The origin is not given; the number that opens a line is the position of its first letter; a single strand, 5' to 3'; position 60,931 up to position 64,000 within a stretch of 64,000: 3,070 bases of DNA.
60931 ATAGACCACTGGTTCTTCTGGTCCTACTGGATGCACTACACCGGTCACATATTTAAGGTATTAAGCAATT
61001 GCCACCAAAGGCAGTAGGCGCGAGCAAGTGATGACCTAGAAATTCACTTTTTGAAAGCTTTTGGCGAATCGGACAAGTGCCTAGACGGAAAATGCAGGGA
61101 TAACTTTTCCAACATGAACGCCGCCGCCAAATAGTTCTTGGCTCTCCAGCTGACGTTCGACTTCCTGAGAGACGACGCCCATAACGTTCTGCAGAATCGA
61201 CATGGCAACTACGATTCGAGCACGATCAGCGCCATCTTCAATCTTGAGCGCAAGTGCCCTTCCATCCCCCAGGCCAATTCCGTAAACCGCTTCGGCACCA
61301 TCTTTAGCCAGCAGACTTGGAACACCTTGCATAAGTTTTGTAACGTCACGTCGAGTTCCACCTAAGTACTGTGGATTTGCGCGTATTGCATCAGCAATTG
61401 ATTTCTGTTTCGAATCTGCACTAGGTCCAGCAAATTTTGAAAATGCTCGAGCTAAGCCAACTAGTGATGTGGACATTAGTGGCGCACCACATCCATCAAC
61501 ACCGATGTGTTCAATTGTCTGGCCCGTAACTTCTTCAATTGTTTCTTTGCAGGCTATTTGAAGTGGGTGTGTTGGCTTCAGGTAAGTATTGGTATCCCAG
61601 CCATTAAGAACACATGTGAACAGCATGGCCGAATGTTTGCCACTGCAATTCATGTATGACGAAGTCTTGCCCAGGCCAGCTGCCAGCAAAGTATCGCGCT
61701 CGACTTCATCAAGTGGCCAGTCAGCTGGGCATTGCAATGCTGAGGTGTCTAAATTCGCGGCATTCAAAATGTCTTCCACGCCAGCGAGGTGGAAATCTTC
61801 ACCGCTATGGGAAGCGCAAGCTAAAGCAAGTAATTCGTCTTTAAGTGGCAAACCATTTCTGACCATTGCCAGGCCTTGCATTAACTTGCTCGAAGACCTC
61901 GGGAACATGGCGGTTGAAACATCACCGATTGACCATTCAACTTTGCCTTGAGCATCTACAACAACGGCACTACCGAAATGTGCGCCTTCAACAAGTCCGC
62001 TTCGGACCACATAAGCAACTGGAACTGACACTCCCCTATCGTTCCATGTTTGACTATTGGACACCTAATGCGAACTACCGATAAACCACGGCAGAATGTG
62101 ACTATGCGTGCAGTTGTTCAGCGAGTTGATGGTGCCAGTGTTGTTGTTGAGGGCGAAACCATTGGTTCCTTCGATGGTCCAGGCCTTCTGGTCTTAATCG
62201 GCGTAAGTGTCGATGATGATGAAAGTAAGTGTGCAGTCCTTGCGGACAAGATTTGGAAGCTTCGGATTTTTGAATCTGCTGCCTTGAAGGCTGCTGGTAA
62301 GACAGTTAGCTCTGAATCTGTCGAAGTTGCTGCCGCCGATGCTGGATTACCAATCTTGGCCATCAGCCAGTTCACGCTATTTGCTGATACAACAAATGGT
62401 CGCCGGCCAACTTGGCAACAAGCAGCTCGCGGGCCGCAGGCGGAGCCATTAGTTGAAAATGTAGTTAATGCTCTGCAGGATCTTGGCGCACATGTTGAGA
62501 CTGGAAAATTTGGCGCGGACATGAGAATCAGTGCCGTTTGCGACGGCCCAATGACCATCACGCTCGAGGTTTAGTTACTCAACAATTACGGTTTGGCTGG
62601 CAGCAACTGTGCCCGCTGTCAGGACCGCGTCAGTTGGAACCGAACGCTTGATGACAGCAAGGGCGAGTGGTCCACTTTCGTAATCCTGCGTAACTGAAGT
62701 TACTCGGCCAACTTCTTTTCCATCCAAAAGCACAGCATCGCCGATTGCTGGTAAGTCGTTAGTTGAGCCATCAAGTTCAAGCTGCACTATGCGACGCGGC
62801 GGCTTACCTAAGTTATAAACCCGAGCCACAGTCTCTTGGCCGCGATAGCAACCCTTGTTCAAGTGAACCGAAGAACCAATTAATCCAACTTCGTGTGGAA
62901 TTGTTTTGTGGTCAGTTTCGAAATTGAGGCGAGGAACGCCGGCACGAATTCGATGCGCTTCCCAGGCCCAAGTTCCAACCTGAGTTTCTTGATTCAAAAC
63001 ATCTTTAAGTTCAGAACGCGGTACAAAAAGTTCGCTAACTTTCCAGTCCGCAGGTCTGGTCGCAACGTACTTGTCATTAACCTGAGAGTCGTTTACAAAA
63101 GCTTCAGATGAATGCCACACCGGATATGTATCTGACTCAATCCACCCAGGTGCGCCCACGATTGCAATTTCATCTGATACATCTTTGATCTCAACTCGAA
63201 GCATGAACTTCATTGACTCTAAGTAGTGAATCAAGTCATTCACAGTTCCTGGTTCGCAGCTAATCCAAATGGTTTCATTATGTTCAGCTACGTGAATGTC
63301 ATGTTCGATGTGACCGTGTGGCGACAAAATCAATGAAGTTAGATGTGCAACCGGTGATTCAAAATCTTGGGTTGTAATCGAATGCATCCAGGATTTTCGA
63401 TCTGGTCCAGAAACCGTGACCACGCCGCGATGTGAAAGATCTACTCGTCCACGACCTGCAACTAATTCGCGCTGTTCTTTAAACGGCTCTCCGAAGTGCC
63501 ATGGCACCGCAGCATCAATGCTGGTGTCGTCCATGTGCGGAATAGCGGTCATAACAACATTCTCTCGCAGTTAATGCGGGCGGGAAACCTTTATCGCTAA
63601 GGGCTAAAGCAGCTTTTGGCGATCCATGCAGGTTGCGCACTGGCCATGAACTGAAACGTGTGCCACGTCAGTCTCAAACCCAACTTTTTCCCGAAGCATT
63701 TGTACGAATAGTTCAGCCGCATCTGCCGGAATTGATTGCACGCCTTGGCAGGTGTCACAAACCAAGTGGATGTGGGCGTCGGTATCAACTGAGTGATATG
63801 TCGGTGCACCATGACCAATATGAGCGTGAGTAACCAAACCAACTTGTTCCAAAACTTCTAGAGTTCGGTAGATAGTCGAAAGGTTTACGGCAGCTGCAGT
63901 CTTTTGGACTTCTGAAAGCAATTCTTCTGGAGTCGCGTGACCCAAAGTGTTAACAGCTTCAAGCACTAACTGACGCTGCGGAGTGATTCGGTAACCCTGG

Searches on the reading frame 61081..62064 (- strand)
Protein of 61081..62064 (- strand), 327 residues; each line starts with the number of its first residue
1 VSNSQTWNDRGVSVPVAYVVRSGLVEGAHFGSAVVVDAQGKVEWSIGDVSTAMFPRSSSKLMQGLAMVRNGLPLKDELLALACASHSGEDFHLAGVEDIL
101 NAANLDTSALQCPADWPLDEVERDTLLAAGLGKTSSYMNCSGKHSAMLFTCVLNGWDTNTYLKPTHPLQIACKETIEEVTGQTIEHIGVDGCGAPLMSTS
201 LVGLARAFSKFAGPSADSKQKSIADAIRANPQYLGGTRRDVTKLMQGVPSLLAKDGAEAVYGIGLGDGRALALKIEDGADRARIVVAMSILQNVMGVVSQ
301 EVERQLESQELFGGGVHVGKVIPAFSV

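Call 41: search_protein_families(library=pfam, proteins=[window:61081-62064:-], max_evalue=0.001)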
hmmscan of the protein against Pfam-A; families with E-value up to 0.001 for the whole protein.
window:61081-62064:- (327 aa): 1 family
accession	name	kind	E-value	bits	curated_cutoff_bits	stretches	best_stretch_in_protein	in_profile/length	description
PF06089.17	Asparaginase_II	-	9.1e-104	347.3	25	1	18-321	2-320/322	L-asparaginase II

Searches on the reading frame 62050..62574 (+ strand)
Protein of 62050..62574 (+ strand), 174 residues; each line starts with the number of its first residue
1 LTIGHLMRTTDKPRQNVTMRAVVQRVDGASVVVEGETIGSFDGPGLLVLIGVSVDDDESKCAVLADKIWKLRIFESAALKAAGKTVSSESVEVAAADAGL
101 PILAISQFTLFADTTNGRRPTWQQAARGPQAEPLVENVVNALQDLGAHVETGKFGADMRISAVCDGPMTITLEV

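Call 41: search_protein_families(library=pfam, proteins=[window:62050-62574:+], max_evalue=0.001)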
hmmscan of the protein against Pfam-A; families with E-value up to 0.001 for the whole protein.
window:62050-62574:+ (174 aa): 1 family
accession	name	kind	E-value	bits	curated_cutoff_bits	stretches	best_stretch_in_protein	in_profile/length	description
PF02580.21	Tyr_Deacylase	-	1.7e-42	145.6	25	1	20-173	1-144/144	D-Tyr-tRNA(Tyr) deacylase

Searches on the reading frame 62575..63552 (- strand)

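Call 41: search_protein_families(library=pfam, proteins=[window:62575-63552:-], max_evalue=0.001)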
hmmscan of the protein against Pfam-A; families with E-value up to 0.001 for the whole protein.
window:62575-63552:- (325 aa): 3 families
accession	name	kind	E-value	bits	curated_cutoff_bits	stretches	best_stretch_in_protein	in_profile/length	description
PF01571.26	GCV_T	-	3e-17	63.1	25.6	1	16-133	20-142/255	Aminomethyltransferase folate-binding domain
PF08669.17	GCV_T_C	-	1.6e-05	25.1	25.9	1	253-304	1-52/80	Glycine cleavage T-protein C-terminal barrel domain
PF25455.1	Beta-barrel_CAF17_C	-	0.00026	21.1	25.7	1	253-318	3-60/70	CAF17, C-terminal beta-barrel domain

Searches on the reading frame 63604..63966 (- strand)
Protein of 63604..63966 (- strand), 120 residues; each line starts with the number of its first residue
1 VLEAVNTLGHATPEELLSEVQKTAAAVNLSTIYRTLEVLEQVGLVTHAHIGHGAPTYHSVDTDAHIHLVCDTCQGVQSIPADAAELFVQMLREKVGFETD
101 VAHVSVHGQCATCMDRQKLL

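Call 41: search_protein_families(library=pfam, proteins=[window:63604-63966:-], max_evalue=0.001)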
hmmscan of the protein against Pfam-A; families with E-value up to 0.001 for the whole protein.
window:63604-63966:- (120 aa): 2 families
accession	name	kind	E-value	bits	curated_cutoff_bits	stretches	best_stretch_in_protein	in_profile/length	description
PF01475.25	FUR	-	3.7e-16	59.8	23.1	1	7-104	22-118/121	Ferric uptake regulator family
PF12840.13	HTH_20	-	0.00098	19.5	27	0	12-47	20-50/51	Helix-turn-helix domain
